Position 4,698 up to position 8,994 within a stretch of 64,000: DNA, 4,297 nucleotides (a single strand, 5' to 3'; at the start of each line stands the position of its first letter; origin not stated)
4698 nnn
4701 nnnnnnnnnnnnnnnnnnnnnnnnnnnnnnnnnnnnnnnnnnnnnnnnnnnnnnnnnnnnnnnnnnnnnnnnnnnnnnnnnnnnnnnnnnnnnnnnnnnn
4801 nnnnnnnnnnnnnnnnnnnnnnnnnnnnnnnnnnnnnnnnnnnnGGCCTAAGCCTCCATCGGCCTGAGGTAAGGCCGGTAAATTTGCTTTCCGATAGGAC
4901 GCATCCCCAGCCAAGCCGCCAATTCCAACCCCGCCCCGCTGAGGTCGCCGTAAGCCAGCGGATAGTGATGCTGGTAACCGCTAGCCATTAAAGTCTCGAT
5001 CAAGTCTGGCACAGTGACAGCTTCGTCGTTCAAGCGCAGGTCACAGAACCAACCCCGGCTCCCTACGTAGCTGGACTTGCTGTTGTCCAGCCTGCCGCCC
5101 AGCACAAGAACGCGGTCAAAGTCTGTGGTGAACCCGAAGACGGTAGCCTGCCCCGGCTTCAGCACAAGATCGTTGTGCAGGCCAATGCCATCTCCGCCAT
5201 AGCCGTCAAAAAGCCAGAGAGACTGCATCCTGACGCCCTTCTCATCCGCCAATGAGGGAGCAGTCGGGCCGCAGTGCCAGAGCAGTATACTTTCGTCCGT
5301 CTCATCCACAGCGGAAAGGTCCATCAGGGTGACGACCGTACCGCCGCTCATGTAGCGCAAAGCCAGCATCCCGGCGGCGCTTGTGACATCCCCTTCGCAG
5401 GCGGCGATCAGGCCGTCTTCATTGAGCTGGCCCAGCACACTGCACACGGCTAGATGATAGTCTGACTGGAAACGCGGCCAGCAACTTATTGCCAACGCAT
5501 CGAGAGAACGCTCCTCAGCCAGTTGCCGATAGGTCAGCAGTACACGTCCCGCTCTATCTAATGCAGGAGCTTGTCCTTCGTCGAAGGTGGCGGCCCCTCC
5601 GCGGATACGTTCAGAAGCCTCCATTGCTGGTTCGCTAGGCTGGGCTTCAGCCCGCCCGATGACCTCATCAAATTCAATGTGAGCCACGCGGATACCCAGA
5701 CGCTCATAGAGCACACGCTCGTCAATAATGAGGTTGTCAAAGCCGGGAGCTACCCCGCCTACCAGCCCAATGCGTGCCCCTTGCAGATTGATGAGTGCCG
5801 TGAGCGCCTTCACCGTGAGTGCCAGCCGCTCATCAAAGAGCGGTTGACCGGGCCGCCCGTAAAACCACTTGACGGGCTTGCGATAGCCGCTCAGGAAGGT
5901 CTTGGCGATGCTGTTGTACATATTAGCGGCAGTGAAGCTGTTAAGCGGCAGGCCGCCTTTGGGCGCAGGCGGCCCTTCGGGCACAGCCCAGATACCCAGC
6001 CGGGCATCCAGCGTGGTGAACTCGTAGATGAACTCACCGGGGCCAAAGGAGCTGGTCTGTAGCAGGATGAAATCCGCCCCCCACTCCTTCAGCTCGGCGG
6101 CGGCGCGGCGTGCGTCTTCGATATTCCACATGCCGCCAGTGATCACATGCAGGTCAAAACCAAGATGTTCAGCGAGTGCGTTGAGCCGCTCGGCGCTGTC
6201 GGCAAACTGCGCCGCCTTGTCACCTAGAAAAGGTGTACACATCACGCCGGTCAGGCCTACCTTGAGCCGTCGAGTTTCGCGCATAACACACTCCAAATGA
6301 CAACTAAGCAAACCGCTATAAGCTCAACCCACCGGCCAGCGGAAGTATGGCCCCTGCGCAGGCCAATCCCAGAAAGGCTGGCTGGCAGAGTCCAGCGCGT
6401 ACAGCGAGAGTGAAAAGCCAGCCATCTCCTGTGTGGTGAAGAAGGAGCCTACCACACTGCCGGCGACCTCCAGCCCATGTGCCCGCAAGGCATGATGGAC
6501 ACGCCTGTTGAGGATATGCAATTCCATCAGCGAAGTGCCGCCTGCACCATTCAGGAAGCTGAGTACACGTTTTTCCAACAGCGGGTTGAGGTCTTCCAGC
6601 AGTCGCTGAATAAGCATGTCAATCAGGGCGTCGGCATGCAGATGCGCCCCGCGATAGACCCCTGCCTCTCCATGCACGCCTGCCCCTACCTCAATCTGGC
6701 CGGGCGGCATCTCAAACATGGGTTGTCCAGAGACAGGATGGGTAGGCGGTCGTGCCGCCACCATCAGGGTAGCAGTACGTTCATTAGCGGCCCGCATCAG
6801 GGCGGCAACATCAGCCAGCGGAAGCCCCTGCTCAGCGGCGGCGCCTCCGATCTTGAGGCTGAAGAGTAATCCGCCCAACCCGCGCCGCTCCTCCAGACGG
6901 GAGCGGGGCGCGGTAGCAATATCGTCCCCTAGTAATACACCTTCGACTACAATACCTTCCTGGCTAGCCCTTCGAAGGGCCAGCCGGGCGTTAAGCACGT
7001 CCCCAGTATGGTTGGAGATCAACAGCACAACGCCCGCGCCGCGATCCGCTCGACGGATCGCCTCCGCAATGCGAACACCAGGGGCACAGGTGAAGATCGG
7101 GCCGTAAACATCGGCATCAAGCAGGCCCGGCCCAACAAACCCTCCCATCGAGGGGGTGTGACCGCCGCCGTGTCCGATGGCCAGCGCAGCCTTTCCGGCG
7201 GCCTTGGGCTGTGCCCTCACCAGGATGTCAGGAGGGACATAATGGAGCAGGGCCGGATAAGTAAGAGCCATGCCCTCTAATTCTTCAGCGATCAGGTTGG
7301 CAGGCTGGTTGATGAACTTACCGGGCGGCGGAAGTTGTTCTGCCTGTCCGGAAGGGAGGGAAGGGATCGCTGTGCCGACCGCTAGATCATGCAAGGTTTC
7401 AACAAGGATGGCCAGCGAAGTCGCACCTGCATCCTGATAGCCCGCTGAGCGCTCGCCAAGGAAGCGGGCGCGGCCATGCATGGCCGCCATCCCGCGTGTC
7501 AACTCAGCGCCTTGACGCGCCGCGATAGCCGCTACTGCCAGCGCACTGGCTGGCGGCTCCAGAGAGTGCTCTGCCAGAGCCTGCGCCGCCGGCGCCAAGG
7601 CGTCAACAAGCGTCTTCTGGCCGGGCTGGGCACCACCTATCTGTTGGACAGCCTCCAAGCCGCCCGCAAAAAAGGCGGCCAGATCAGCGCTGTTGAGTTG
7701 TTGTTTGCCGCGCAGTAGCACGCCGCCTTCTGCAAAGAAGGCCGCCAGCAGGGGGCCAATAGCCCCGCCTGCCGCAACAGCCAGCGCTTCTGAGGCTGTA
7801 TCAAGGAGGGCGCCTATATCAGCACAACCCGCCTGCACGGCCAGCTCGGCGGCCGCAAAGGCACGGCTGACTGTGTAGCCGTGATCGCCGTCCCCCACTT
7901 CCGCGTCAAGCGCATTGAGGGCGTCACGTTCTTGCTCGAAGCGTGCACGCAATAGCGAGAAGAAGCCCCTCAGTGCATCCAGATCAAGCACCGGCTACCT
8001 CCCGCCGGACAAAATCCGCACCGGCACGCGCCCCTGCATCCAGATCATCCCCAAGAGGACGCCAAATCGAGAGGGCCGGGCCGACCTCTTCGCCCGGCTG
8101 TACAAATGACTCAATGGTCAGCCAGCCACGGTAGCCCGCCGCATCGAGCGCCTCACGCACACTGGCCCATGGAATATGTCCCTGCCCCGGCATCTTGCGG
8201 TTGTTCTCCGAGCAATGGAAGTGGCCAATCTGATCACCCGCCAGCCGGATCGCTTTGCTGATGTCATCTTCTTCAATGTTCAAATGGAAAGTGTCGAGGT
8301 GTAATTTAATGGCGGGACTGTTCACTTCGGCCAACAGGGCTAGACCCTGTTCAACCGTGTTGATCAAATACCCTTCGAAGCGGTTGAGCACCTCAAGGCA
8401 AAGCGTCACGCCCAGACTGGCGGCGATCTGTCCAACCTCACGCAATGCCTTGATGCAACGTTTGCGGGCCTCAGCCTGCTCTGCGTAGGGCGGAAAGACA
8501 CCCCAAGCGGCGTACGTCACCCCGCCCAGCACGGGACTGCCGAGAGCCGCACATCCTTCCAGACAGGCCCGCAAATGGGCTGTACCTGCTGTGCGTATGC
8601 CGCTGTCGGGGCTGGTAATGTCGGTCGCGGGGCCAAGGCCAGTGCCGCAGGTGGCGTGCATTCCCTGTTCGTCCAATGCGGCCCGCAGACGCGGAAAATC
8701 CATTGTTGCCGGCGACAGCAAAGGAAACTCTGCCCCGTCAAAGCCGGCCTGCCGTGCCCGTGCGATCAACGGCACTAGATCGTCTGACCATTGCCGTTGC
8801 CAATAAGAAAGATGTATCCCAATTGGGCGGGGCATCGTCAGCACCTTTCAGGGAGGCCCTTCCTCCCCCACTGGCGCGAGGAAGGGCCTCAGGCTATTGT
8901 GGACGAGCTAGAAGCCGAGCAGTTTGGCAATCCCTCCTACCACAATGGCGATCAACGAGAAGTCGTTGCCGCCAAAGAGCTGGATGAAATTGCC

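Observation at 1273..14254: Eleven-gene operon linking an ascorbate-type PTS and a GH42 glycosidase to a RuBisCO-like protein, a permuted Dha-type kinase and a zinc-less aldolase fold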

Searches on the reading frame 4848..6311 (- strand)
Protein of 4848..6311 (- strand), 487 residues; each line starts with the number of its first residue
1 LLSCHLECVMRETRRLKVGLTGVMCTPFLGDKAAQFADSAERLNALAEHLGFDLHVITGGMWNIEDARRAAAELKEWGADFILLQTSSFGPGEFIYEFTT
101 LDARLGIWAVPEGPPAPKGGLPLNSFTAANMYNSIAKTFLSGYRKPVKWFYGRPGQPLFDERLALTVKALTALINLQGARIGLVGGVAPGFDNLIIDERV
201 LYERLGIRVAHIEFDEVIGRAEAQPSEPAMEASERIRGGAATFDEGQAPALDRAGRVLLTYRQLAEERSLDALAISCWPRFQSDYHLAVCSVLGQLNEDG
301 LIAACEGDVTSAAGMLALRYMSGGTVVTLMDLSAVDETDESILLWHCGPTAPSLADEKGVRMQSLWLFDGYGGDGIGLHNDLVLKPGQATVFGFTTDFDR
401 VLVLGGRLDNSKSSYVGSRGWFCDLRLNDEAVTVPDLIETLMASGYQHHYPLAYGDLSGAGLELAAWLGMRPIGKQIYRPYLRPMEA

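Call 3: search_protein_families(library=pfam, proteins=[window:4848-6311:-])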
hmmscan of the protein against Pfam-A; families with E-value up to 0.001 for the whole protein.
window:4848-6311:- (487 aa): 0 families

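Call 4: search_protein_families(library=ncbifam, proteins=[window:4848-6311:-])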
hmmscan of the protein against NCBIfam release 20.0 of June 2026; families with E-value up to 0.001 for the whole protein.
window:4848-6311:- (487 aa): 1 family
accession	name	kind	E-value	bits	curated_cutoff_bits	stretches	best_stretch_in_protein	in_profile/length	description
NF048012.1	SlpQosIsomSftI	equivalog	1.5e-51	175.6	700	1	36-470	23-438/443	sulfoquinovose isomerase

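Call 34: search_solved_structures(query=window:4848-6311:-, max_evalue=0.01, show_alignments=1)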
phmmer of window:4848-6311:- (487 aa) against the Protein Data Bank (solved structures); distinct sequences matched with E-value up to 0.01: 0.

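Call 53: search_protein_families(library=pfam, proteins=[window:4848-6311:-], max_evalue=1)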
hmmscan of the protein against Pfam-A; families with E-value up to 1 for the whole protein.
window:4848-6311:- (487 aa): 0 families

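Call 86: predict_structure(protein=window:4848-6311:-)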
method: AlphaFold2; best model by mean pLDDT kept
length: 487 residues; sequences in the alignment: 1
mean_pLDDT: 35.2   pTM: 0.24
mean pLDDT of the five models: 35.2, 33.6, 31.4, 26.9, 25.7
residues with pLDDT >= 90: 0; 70-90: 0; 50-70: 25; < 50: 462
segments of 3 or more residues with pLDDT < 50: 1-36, 57-68, 79-487
pLDDT, mean of each block of 10 residues (from residue 1): 35 36 43 47 54 49 45 51 38 29 36 28 29 34 27 27 28 30 26 27 28 26 33 37 38 44 45 38 33 36 33 31 32 34 33 36 37 34 42 39 40 35 36 40 32 29 33 25 24
secondary structure, 60 per line:
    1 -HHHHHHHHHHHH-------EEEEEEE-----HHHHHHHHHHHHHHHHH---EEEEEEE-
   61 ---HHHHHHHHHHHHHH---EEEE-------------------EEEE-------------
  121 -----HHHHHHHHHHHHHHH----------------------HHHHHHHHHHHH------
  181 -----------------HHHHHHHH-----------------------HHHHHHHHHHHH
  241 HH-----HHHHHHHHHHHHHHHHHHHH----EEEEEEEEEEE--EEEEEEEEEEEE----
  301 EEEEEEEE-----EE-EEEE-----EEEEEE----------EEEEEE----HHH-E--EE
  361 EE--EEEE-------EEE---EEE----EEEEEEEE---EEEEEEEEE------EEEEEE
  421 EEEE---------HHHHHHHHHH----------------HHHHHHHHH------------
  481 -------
elements in order: H2-13 E21-27 H33-49 E53-59 H64-77 E81-84 E104-107 H126-140 H163-174 H198-205 H229-242 H248-267 E272-282 E285-296 E301-308 E317-320 E326-331 E342-347 E359-362 E365-368 E376-378 E382-384 E389-396 E400-408 E415-424 H434-443 H460-468

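Call 87: search_solved_structures(query=A5, max_evalue=10, show_alignments=2)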
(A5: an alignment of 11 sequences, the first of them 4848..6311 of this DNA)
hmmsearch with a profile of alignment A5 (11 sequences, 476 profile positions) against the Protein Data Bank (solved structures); distinct sequences matched with E-value up to 10: 5.
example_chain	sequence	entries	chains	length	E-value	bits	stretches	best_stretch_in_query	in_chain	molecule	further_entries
7o9f_A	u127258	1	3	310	0.19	13.4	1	29-78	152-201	Signal recognition particle protein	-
7o5b_g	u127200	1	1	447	0.3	12.8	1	29-78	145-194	Signal recognition particle protein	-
7chl_A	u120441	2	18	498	0.95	11.1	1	139-356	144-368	Hybrid Arabinose isomerase | L-arabinose isomerase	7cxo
1ujv_A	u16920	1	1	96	1.9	10.1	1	286-342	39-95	MEMBRANE ASSOCIATED GUANYLATE KINASE INVERTED-2 (MAGI-2)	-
7mwq_B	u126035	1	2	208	7.9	8.1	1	164-260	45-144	LHD29B53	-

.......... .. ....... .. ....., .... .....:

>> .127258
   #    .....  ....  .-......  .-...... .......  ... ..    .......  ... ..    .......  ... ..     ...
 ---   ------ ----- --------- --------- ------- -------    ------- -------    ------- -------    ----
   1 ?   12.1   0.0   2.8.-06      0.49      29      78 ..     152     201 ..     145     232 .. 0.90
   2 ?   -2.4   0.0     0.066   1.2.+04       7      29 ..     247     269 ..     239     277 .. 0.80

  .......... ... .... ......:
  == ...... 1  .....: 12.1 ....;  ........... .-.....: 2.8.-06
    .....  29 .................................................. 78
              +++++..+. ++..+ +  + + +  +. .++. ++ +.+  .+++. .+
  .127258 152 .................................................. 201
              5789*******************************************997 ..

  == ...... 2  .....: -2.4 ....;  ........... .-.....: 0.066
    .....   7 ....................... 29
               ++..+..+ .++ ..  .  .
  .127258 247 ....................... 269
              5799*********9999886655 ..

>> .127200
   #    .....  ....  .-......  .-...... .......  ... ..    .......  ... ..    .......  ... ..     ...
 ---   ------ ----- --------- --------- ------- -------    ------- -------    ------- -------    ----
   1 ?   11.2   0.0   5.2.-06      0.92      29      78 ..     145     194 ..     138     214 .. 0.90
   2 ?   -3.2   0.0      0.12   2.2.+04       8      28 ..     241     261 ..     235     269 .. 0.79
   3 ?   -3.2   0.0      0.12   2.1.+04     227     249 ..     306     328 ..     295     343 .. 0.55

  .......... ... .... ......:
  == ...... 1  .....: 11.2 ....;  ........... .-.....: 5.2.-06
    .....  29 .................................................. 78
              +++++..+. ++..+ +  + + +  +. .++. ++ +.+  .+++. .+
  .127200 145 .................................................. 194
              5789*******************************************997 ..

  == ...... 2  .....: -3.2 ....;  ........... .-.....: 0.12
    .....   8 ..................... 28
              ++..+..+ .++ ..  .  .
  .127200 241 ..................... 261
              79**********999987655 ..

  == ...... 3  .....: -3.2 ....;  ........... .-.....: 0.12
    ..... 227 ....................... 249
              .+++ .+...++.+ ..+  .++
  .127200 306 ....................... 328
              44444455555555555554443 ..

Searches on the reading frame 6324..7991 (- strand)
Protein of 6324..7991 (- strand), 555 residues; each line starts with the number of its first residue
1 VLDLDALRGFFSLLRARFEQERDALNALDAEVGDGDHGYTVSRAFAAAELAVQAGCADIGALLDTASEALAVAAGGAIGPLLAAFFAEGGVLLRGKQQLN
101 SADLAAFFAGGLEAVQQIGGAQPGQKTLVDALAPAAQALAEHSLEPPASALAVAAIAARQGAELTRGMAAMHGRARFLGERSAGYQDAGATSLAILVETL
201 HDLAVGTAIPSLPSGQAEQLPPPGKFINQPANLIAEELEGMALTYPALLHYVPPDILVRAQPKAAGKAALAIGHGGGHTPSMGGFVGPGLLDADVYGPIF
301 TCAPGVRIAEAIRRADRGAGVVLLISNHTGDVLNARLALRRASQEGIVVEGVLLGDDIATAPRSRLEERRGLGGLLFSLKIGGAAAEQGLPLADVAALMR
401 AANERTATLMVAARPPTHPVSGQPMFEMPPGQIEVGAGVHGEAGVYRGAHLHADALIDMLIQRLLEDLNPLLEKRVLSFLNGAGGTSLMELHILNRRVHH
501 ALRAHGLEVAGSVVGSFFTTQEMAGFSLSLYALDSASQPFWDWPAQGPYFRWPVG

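Call 3: search_protein_families(library=pfam, proteins=[window:6324-7991:-])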
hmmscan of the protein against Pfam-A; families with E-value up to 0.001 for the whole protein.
window:6324-7991:- (555 aa): 2 families
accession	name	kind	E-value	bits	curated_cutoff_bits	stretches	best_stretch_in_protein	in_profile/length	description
PF02733.22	Dak1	-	2e-86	290.2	31.4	1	239-547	1-311/313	Dak1 domain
PF02734.22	Dak2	-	9.5e-41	140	27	1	31-201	1-173/174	DAK2 domain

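Call 4: search_protein_families(library=ncbifam, proteins=[window:6324-7991:-])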
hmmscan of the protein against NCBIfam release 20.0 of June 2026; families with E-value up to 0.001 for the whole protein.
window:6324-7991:- (555 aa): 5 families
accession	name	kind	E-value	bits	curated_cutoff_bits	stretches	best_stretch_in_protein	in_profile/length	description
NF011049.0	PRK14479.1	subfamily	4.5e-138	461.3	492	2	225-551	3-328/568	dihydroxyacetone kinase family protein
TIGR02361.1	dak_ATP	equivalog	6.3e-83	279.3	574.95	2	225-538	2-328/583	glycerone kinase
TIGR02363.1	dhaK1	equivalog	2.3e-78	263.5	406.25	1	225-548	3-327/329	dihydroxyacetone kinase subunit DhaK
TIGR02362.1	dhaK1b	equivalog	4.8e-49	167.2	413.25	1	226-533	2-308/326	DhaKLM operon coactivator DhaQ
TIGR02365.1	dha_L_ycgS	equivalog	3.7e-41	141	138.3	1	14-201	8-195/196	dihydroxyacetone kinase subunit DhaL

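Call 82: search_solved_structures(query=window:6324-7991:-, max_evalue=1e-10, show_alignments=1)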
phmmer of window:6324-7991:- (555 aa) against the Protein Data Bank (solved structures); distinct sequences matched with E-value up to 1e-10: 15.
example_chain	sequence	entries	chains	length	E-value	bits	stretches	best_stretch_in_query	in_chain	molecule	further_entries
3ct4_A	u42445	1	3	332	8.7e-53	183.2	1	225-534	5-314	PTS-dependent dihydroxyacetone kinase, dihydroxyacetone-binding subunit dhaK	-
3pnk_A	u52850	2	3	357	3.7e-49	171.2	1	225-466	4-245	PTS-dependent dihydroxyacetone kinase, dihydroxyacetone-binding subunit dhaK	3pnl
4lrx_A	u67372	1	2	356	4.2e-49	171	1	225-466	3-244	PTS-dependent dihydroxyacetone kinase, dihydroxyacetone-binding subunit DhaK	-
1oi2_A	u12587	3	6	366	4.2e-49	171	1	225-466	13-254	HYPOTHETICAL PROTEIN YCGT | DIHYDROXYACETONE KINASE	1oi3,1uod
1uoe_A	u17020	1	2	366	7.5e-49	170.2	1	225-466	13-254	DIHYDROXYACETONE KINASE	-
4lry_A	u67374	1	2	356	3e-48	168.2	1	225-466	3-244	PTS-dependent dihydroxyacetone kinase, dihydroxyacetone-binding subunit DhaK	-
3pno_A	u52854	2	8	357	3.2e-48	168.1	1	225-466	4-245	PTS-dependent dihydroxyacetone kinase, dihydroxyacetone-binding subunit dhaK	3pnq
3pnm_A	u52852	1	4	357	9.5e-48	166.6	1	225-466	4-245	PTS-dependent dihydroxyacetone kinase, dihydroxyacetone-binding subunit dhaK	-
1un9_A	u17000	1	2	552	2.5e-44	155.3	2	226-536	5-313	DIHYDROXYACETONE KINASE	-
1un8_A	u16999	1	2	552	3.1e-44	155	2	226-536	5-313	DIHYDROXYACETONE KINASE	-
2iu4_A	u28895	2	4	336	8.7e-37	130.4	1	226-539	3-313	DIHYDROXYACETONE KINASE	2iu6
26vk_A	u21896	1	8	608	3.6e-31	111.9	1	232-531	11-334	Dihydroxyacetone kinase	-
2btd_A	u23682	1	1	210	3.9e-29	105.2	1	18-200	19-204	PTS-DEPENDENT DIHYDROXYACETONE KINASE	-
3pnl_B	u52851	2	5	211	4e-29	105.1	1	18-200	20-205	PTS-dependent dihydroxyacetone kinase, ADP-binding subunit dhaL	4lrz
3cr3_A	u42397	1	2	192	3.4e-18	69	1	10-203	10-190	PTS-dependent dihydroxyacetone kinase, ADP-binding subunit dhaL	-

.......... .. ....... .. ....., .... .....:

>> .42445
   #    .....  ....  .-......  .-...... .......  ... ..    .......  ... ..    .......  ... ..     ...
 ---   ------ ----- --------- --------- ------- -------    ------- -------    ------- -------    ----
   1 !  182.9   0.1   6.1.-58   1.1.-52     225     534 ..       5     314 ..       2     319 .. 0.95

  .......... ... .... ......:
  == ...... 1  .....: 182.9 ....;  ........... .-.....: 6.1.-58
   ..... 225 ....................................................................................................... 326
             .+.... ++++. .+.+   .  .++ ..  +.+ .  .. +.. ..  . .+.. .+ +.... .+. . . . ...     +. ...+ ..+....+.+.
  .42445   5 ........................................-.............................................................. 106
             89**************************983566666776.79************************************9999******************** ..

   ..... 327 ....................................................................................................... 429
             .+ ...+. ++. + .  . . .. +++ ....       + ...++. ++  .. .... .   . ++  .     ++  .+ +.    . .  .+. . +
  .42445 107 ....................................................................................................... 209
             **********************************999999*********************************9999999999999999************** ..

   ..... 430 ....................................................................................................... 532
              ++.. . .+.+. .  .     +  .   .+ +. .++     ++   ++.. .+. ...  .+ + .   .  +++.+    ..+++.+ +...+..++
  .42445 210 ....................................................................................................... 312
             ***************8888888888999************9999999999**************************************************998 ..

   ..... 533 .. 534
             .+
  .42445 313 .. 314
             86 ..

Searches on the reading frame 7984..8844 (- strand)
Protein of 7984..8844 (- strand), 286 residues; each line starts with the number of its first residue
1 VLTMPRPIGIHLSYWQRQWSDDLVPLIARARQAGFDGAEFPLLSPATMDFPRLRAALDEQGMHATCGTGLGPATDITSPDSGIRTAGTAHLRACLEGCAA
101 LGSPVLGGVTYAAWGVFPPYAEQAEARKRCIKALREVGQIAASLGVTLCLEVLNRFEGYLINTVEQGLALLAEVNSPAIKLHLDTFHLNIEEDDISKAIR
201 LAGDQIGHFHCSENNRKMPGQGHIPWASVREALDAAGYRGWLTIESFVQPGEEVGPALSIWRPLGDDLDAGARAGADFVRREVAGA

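Call 3: search_protein_families(library=pfam, proteins=[window:7984-8844:-])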
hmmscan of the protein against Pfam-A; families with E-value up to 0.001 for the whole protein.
window:7984-8844:- (286 aa): 1 family
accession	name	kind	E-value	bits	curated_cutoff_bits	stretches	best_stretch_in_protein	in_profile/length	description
PF01261.30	AP_endonuc_2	-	1.5e-43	149.7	31.1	1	27-256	1-234/249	Xylose isomerase-like TIM barrel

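Call 4: search_protein_families(library=ncbifam, proteins=[window:7984-8844:-])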
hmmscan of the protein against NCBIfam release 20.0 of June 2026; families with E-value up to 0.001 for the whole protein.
window:7984-8844:- (286 aa): 12 families
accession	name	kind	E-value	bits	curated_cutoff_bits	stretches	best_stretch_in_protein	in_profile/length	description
NF051856.1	PsicseEpim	equivalog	2.8e-74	250.5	300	1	8-280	3-284/287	D-psicose 3-epimerase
NF041099.2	keto_glucon_epim_IolO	equivalog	3.3e-38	131.5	300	1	21-252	21-253/269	5-keto-L-gluconate epimerase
TIGR03234.1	OH-pyruv-isom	equivalog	1.8e-24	86.5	353.45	1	27-246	20-240/254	hydroxypyruvate isomerase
NF043033.1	OxoTetrIsom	equivalog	1.9e-19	70.4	325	1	28-245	22-236/251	2-oxo-tetronate isomerase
NF007444.0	PRK09997.1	equivalog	8.3e-14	51.7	465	1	26-252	20-247/258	hydroxypyruvate isomerase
NF009688.0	PRK13209.1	subfamily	3.3e-11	42.7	317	1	77-247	87-255/286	L-ribulose-5-phosphate 3-epimerase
TIGR04379.1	myo_inos_iolE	equivalog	3.3e-10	40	290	0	123-212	124-210/290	myo-inosose-2 dehydratase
NF007441.0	PRK09989.1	equivalog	5.9e-10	39.3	412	1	27-245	21-240/258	HPr family phosphocarrier protein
NF007360.0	PRK09856.1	equivalog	2e-09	37.4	305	1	125-246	122-248/276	fructoselysine 3-epimerase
TIGR00542.1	hxl6Piso_put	equivalog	1e-07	31.6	272.15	1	111-252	113-255/279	L-ribulose-5-phosphate 3-epimerase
NF009689.0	PRK13210.1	subfamily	3e-07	29.9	200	1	111-253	114-263/286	L-ribulose-5-phosphate 3-epimerase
NF042435.1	DhshikDhtase_QuiC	equivalog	0.00052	18.6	1200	0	131-247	114-241/635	3-dehydroshikimate dehydratase QuiC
